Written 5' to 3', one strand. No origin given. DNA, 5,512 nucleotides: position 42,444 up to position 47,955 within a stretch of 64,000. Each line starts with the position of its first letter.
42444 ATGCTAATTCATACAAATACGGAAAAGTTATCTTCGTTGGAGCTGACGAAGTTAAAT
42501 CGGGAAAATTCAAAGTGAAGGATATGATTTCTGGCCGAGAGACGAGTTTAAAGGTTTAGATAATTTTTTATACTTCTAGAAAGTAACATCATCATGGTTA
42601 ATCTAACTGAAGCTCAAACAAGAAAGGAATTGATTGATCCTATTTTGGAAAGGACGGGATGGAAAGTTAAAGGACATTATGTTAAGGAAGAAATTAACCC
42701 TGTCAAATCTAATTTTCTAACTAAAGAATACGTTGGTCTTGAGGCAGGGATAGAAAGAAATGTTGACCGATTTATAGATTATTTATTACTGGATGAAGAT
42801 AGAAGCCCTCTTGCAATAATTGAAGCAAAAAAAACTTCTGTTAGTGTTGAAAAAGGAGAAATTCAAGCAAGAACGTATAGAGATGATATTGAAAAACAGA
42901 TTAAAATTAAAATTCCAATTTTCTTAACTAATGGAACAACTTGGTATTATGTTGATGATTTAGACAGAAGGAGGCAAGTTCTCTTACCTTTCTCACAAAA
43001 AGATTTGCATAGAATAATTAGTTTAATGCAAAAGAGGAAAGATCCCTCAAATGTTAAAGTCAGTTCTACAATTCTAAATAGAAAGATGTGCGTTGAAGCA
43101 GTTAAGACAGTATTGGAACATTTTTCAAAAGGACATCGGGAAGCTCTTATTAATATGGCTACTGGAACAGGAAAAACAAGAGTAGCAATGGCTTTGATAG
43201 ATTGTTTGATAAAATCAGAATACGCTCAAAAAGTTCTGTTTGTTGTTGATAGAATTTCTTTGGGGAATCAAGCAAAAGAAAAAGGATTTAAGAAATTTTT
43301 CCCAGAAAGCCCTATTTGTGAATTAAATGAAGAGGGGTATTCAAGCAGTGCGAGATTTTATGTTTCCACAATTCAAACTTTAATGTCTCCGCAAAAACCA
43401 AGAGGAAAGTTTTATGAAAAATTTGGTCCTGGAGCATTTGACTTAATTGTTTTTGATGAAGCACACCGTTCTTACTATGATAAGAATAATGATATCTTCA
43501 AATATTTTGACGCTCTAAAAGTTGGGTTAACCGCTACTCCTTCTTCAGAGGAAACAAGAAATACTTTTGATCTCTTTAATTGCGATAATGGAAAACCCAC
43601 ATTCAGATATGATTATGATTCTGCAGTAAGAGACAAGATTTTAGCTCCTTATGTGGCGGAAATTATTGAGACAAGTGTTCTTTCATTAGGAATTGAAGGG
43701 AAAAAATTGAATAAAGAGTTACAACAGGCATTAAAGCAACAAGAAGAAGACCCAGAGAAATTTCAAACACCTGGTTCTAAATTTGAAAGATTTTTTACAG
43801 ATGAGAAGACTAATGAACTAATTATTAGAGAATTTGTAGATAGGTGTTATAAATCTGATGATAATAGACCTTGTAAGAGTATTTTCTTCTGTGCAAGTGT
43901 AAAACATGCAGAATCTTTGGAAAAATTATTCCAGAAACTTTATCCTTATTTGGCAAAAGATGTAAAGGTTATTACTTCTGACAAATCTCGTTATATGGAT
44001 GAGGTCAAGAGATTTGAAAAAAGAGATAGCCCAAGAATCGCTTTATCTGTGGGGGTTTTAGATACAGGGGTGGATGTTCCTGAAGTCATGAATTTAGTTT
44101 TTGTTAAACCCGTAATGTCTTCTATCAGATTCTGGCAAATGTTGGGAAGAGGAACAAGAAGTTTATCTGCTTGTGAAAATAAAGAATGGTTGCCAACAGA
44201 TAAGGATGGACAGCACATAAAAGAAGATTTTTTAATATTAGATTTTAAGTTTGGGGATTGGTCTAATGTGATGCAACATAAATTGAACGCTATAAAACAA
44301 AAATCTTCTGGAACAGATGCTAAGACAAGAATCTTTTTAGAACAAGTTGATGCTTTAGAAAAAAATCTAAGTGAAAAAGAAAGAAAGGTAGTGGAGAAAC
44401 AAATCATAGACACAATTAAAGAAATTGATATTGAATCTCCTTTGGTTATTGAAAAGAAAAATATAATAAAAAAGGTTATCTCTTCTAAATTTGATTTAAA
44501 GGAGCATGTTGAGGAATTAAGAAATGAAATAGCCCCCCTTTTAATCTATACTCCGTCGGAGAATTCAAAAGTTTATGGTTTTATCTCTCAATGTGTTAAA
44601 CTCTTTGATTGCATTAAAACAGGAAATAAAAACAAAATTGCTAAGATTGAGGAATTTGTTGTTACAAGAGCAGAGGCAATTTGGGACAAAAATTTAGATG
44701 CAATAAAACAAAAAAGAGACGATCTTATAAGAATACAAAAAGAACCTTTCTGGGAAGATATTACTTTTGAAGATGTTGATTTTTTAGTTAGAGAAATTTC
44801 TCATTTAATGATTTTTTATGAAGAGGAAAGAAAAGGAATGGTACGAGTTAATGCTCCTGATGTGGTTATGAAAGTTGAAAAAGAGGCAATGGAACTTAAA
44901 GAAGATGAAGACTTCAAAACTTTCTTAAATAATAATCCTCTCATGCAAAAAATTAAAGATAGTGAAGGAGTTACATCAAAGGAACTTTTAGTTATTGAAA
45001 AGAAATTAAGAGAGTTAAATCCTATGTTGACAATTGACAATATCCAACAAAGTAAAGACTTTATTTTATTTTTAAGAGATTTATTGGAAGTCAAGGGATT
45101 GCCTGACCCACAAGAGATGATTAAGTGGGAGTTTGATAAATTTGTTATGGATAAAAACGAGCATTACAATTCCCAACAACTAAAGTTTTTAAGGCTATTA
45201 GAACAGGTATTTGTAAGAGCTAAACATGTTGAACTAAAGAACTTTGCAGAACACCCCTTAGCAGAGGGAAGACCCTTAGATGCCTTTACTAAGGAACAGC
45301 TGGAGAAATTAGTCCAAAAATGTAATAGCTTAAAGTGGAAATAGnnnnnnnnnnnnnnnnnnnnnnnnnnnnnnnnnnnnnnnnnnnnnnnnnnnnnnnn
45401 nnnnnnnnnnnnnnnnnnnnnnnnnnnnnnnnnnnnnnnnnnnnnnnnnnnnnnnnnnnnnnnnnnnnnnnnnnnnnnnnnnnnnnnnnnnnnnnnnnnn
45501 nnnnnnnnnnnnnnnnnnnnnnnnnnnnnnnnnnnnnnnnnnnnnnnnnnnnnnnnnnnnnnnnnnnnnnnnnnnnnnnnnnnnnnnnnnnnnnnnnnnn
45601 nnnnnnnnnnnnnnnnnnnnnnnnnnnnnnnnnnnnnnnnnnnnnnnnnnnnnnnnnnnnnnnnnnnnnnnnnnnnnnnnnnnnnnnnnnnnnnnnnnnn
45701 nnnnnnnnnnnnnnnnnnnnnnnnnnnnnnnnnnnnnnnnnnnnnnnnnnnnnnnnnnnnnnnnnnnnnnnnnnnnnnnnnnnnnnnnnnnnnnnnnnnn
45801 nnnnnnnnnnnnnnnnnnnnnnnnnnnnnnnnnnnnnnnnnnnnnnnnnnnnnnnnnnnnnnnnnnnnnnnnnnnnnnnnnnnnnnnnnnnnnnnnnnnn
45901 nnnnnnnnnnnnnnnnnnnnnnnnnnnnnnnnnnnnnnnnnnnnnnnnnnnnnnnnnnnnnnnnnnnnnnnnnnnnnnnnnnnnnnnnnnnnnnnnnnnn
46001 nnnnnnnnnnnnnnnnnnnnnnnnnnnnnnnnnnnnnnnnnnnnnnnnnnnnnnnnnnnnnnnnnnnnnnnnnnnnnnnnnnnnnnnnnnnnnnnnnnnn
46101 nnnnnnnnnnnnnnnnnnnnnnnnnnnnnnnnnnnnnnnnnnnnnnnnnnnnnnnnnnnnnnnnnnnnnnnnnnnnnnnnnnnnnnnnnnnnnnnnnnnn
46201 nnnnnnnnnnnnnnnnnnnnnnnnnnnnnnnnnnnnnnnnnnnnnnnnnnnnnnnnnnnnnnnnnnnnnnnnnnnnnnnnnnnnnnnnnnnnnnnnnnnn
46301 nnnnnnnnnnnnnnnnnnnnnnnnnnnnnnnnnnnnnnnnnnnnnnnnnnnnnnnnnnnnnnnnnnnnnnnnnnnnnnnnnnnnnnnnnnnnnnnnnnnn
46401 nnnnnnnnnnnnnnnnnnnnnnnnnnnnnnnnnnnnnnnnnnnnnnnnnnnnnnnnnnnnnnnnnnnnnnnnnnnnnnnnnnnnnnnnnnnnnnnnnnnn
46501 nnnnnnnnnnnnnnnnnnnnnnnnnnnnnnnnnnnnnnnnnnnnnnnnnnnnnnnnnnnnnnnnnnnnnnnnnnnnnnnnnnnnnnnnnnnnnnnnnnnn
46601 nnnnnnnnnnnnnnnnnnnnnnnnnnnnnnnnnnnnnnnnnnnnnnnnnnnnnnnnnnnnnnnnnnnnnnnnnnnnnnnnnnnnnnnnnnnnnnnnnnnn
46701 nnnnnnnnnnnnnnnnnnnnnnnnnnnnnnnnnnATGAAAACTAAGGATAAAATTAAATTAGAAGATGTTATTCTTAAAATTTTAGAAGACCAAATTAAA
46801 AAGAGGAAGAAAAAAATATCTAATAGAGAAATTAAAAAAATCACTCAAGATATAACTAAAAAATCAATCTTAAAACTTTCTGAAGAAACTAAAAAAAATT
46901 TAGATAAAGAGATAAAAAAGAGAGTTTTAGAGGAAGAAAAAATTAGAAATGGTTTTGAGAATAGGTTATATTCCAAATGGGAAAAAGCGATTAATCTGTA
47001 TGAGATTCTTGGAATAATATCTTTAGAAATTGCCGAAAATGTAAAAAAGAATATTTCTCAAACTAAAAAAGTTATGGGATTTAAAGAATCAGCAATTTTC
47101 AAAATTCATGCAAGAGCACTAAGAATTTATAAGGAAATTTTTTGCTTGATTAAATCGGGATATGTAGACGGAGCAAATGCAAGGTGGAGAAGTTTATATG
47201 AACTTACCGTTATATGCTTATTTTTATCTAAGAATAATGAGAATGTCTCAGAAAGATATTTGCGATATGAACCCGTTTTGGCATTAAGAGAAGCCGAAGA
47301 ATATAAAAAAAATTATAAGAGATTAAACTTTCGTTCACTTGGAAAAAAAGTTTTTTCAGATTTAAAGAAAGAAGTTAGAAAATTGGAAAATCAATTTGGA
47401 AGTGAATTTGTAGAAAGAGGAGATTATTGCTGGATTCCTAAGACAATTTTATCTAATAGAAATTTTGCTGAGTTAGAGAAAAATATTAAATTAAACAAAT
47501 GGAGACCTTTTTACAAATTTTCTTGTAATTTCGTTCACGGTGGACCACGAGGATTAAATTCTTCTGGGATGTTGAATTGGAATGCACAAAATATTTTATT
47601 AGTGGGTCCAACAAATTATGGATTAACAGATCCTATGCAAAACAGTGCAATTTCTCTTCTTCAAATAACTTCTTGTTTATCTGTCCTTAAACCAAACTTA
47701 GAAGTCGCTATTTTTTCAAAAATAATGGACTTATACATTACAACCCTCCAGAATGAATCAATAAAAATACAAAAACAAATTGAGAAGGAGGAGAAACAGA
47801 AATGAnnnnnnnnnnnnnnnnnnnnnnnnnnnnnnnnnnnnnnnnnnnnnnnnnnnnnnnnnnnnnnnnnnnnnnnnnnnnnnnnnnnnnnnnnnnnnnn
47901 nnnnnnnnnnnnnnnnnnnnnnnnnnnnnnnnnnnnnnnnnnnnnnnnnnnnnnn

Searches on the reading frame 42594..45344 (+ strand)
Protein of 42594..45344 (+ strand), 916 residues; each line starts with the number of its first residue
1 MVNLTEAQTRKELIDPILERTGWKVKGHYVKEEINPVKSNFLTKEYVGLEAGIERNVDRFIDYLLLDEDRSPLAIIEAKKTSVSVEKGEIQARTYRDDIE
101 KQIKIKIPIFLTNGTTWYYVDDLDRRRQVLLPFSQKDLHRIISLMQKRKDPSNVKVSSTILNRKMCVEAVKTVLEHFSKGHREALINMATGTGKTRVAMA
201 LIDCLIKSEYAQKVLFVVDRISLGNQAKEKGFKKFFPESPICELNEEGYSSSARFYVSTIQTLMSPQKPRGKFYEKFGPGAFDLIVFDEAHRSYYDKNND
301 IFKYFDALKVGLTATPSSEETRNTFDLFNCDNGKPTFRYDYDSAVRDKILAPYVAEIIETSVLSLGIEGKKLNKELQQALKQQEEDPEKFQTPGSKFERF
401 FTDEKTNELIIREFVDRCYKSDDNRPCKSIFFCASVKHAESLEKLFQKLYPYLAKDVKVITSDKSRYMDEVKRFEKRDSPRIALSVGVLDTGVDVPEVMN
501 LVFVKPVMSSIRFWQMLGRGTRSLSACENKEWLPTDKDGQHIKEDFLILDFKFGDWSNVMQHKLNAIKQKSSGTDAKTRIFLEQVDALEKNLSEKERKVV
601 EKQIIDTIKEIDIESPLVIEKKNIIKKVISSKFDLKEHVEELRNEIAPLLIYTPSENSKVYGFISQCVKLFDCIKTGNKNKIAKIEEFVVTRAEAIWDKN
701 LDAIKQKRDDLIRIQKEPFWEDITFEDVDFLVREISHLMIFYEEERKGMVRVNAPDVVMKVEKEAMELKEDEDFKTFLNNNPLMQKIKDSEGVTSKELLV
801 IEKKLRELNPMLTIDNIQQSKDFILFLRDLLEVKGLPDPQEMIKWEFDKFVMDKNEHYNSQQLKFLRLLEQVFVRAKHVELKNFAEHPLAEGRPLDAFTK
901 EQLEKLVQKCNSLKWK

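Call 64: search_protein_families(library=pfam, proteins=[window:42594-45344:+], max_evalue=0.00001)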
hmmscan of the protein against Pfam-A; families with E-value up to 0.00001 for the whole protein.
window:42594-45344:+ (916 aa): 6 families
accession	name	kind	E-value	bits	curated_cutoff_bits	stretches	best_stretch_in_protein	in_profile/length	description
PF04851.21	ResIII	-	1.3e-37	129.6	22.5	1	163-317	5-163/164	Type III restriction enzyme, res subunit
PF18766.7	SWI2_SNF2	-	2.5e-19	70.3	26.7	1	168-386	4-218/221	SWI2/SNF2 ATPase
PF04313.20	HSDR_N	-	1.8e-10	41.5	25.1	1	3-126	1-196/198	Type I restriction enzyme R protein N terminus (HSDR_N)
PF00270.35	DEAD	-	2.7e-09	37.4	26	1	173-320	7-163/167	DEAD/DEAH box helicase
PF00271.37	Helicase_C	-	1.2e-07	32.4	23.5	1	422-522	11-108/110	Helicase conserved C-terminal domain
PF08463.15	EcoEI_R_C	-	1.8e-06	28.6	24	1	776-912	13-160/163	EcoEI R protein C-terminal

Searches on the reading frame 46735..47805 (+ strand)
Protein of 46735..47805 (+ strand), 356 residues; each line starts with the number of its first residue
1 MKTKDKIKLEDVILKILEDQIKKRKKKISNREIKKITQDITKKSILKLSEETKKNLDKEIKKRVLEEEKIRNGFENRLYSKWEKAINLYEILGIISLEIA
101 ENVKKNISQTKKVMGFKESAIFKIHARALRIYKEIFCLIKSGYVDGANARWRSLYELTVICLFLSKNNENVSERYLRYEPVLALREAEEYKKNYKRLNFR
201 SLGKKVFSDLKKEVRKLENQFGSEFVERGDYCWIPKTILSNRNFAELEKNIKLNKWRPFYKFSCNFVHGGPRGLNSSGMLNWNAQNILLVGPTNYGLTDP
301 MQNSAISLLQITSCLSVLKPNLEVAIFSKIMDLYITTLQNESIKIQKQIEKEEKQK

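Call 65: search_protein_families(library=pfam, proteins=[window:46735-47805:+], max_evalue=0.00001)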
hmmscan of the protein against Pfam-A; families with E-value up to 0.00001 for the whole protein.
window:46735-47805:+ (356 aa): 1 family
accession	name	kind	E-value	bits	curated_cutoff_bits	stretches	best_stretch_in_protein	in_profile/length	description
PF18928.5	DUF5677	-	1.1e-28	100.8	27.1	1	120-277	3-158/166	Family of unknown function (DUF5677)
